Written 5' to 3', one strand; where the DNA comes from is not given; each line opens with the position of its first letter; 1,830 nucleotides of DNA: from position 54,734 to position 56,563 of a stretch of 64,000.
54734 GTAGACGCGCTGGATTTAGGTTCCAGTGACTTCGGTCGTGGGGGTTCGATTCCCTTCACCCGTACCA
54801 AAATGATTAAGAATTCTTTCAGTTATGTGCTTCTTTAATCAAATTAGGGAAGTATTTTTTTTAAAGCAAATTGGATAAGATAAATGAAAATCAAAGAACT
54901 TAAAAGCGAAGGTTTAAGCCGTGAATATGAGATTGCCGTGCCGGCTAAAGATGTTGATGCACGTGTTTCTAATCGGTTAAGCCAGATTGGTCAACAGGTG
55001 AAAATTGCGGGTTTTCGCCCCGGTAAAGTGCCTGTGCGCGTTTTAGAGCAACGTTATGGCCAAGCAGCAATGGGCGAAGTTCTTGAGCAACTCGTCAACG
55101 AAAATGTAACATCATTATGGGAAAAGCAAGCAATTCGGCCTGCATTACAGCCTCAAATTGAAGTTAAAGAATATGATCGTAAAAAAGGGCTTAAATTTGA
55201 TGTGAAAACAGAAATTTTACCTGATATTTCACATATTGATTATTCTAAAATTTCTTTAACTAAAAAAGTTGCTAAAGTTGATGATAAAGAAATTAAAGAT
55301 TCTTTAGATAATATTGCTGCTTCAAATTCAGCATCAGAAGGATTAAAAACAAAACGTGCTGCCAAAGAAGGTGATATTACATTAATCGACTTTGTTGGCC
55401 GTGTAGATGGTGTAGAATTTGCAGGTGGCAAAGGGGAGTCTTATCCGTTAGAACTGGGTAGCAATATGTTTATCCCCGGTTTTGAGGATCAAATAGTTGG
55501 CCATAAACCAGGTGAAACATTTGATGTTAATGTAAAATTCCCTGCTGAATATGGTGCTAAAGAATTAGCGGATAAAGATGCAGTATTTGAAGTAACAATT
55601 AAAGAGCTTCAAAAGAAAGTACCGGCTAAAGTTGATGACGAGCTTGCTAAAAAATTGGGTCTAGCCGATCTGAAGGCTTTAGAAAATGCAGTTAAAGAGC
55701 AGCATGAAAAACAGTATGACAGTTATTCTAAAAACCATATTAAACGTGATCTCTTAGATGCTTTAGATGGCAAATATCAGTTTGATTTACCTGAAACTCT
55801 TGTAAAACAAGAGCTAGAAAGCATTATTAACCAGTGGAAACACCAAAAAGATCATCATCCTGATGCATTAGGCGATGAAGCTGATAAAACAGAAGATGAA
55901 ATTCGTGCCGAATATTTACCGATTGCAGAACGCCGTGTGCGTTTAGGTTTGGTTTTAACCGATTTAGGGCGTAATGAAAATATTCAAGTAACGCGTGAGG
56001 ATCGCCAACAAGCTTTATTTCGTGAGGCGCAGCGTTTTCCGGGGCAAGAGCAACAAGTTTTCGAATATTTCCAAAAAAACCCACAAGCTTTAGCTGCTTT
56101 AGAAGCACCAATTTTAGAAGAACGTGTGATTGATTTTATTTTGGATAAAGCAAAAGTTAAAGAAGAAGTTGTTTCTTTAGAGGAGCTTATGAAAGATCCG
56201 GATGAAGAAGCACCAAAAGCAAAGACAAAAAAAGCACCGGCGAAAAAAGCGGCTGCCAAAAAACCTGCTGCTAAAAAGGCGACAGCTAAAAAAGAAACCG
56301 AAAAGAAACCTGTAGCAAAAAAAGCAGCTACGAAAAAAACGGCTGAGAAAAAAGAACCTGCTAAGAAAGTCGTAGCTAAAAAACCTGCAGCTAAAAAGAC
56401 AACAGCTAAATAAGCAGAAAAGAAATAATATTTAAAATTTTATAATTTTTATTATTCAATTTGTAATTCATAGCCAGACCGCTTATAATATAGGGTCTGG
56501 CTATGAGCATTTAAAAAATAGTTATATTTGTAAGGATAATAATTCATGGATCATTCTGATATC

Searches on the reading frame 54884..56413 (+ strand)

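Call 50: search_protein_families(library=pfam, proteins=[window:54884-56413:+], max_evalue=0.00001)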
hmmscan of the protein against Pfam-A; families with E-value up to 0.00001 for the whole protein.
window:54884-56413:+ (509 aa): 4 families
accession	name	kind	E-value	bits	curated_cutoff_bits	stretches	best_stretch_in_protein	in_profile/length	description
PF05697.18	Trigger_N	-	2.2e-36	125.8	22.2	1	1-144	1-144/144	Bacterial trigger factor protein (TF)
PF05698.19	Trigger_C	-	2.3e-35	122.5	22.7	1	263-420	2-161/162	Bacterial trigger factor protein (TF) C-terminus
PF00254.34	FKBP_C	-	2.6e-17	63.4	21.1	1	157-239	2-93/94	FKBP-type peptidyl-prolyl cis-trans isomerase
PF07382.16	HC2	-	5.3e-08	33.6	40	1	444-509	62-128/194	Histone H1-like nucleoprotein HC2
